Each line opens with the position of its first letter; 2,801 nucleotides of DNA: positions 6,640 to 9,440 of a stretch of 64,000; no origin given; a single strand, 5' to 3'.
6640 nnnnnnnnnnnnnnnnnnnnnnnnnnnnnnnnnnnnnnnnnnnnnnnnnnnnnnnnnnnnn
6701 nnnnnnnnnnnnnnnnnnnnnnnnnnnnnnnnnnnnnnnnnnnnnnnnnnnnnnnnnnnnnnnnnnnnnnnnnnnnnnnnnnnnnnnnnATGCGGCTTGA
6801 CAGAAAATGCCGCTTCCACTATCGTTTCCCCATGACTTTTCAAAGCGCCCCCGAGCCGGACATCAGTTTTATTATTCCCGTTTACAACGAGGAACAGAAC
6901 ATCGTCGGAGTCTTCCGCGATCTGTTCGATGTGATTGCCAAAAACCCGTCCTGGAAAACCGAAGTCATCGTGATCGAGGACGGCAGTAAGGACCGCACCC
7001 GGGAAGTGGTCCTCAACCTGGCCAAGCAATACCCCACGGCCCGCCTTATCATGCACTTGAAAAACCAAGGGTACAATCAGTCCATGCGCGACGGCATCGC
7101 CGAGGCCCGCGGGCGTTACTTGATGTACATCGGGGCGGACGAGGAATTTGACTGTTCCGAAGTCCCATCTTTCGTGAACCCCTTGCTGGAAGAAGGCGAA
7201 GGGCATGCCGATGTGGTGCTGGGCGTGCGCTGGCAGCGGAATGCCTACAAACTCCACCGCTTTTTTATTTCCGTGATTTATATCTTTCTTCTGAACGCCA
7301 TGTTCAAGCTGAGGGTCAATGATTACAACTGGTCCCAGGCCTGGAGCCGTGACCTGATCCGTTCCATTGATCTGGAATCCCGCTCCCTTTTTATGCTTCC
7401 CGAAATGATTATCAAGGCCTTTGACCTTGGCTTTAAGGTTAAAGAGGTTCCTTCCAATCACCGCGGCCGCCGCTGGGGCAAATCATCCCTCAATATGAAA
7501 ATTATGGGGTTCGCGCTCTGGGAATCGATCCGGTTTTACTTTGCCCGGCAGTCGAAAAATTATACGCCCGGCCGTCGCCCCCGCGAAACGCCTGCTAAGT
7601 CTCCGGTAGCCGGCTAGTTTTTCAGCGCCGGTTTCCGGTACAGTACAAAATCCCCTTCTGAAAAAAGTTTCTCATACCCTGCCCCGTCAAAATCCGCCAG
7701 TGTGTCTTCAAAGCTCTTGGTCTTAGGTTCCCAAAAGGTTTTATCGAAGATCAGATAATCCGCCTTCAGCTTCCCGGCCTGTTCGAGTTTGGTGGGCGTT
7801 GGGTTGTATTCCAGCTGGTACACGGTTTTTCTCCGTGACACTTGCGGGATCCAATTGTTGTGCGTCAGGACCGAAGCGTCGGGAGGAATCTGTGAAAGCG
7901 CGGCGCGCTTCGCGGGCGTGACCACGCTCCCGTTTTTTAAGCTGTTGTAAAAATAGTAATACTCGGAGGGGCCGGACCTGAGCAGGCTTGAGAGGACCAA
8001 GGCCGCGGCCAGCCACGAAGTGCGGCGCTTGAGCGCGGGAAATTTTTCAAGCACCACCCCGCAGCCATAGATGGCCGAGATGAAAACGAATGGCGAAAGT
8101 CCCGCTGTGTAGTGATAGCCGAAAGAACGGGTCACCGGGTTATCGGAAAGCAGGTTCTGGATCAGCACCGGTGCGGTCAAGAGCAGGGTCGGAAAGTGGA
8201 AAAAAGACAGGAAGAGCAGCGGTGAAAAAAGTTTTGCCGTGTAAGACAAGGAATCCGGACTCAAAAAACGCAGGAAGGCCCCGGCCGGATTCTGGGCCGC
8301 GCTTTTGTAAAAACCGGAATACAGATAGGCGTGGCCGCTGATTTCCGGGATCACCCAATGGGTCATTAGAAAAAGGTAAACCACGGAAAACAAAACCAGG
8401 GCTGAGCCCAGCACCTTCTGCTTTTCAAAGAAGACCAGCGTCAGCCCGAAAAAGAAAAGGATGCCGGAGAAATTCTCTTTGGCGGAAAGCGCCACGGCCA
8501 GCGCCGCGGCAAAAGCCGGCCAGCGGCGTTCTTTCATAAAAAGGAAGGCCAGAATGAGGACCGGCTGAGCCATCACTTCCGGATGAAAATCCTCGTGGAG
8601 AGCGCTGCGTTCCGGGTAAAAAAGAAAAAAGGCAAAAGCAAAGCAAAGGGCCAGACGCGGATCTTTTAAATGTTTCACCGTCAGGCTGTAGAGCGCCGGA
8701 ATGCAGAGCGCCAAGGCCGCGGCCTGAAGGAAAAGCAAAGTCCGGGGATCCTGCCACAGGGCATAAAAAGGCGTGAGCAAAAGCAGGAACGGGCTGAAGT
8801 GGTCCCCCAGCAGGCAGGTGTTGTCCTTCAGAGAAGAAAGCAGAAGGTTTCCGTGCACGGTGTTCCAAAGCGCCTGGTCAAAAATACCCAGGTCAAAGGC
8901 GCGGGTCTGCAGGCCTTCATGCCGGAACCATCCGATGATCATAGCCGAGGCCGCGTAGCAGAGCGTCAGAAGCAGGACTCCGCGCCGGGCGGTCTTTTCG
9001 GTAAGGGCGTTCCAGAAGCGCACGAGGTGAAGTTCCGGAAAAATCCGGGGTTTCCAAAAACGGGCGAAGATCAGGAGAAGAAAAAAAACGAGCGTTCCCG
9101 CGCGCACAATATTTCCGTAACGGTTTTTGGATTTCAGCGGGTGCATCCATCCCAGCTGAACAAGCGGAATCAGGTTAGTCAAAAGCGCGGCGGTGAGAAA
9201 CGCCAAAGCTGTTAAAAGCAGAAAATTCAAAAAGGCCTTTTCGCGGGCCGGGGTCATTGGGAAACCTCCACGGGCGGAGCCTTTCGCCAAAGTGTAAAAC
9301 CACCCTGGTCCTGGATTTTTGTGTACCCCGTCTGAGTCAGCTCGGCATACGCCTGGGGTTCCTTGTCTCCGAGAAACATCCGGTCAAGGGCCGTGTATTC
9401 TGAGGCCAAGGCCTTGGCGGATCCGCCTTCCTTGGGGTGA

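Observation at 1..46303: Glycan supercluster of about 46 kb on one strand, running from lptD to the left window edge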

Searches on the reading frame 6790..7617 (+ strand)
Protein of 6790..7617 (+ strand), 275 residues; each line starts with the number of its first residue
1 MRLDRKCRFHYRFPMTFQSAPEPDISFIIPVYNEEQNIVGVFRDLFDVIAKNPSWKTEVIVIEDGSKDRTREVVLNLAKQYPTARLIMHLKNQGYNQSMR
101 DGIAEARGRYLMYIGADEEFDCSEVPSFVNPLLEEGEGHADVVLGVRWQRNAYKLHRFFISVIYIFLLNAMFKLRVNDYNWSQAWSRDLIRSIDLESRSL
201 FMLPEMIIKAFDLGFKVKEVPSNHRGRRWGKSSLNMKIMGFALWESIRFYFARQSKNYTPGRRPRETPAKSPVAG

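Call 3: search_protein_families(library=pfam, proteins=[window:6790-7617:+], max_evalue=0.001)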
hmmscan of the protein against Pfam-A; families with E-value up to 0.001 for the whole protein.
window:6790-7617:+ (275 aa): 2 families
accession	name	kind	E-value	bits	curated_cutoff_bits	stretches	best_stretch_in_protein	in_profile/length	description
PF00535.33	Glycos_transf_2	-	1.1e-23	84.5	23.3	1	26-174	1-147/168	Glycosyl transferase family 2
PF13641.12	Glyco_tranf_2_3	-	0.00031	21.3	27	1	23-105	1-84/230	Glycosyltransferase like family 2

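Call 10: search_protein_families(library=ncbifam, proteins=[window:6790-7617:+], max_evalue=0.001)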
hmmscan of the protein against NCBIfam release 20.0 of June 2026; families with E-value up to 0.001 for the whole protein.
window:6790-7617:+ (275 aa): 19 families
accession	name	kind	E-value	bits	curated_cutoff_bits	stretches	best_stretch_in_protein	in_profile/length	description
TIGR03937.1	PgaC_IcaA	equivalog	2.9e-17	62.7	422.3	1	18-134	40-152/407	poly-beta-1,6-N-acetyl-D-glucosamine synthase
NF047588.1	GlcsyltransPgfSStrep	equivalog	2.4e-15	56.6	500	1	25-237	3-208/308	glycosyltransferase PgfS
NF007482.0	PRK10073.1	equivalog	2.9e-15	56.1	423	1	22-121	5-99/334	glycosyltransferase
NF007986.1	PRK10714.1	equivalog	8e-13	48.1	529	1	24-236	7-212/316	undecaprenyl-phosphate 4-deoxy-4-formamido-L-arabinose transferase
TIGR04283.1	glyco_like_mftF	equivalog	4.5e-11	42.8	182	1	25-133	1-97/221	TIGR04283 family arsenosugar biosynthesis glycosyltransferase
TIGR04182.1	glyco_TIGR04182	equivalog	9e-11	41.7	325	1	24-233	1-200/293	S-layer glycoprotein N-glycosyltransferase AglJ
NF041875.1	EPS_EpsD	equivalog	1.1e-10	41.5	370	1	25-145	1-114/325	exopolysaccharide biosynthesis glycosyltransferase EpsD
NF041391.1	DPhHxTase_Halo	equivalog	2.6e-10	39.6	375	1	31-247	3-205/213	dolichyl-phosphate hexose transferase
TIGR03111.1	glyc2_xrt_Gpos1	hypoth_equivalog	6e-09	35.2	363.95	1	19-129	45-153/439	TIGR03111 family XrtG-associated glycosyltransferase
TIGR04009.1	wcaE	equivalog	7.9e-09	35.1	369.2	1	26-132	4-106/248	colanic acid biosynthesis glycosyltransferase WcaE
NF038302.1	EPS_HpsE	equivalog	1.3e-08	34.2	300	1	24-117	2-96/307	hormogonium polysaccharide biosynthesis glycosyltransferase HpsE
NF047683.1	TeichurnBiosyTuaG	equivalog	2.4e-08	33.9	400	1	22-121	5-100/252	teichuronic acid biosynthesis protein TuaG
NF010496.0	PRK13915.1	equivalog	4.8e-08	32.4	262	1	23-135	31-145/307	glucosyl-3-phosphoglycerate synthase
NF058614.1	PPMAGASynPpgS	equivalog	6.3e-08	32.3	370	1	24-221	1-193/226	polyprenyl-phospho-N-acetylgalactosaminyl synthase PpgS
NF050050.1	ProtGlycPglI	equivalog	1.2e-05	24.9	500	1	23-123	2-99/306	GalNAc(5)-diNAcBac-PP-undecaprenol beta-1,3-glucosyltransferase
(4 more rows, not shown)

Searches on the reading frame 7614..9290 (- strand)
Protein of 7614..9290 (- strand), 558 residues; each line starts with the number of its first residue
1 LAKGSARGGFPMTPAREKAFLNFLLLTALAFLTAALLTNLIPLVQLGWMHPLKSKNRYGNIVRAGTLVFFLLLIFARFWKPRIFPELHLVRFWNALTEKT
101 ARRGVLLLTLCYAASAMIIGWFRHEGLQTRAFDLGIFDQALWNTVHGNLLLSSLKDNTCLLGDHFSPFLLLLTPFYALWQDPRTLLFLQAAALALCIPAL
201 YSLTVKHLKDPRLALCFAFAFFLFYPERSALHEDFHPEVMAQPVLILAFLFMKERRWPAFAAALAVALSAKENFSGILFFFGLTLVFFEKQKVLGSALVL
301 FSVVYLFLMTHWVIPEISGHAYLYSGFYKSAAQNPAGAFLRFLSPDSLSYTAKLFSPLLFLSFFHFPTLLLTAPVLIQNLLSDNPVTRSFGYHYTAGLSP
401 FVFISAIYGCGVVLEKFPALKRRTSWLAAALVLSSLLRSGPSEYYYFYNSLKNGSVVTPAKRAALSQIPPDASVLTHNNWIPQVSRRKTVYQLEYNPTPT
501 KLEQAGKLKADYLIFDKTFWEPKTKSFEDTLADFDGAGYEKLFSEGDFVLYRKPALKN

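Call 3: search_protein_families(library=pfam, proteins=[window:7614-9290:-], max_evalue=0.001)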
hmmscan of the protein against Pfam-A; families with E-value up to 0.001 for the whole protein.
window:7614-9290:- (558 aa): 1 family
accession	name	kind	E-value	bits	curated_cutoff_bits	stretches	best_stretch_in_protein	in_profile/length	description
PF09852.15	DUF2079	-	3.7e-67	227.8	28.2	1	123-528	1-436/459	Predicted membrane protein (DUF2079)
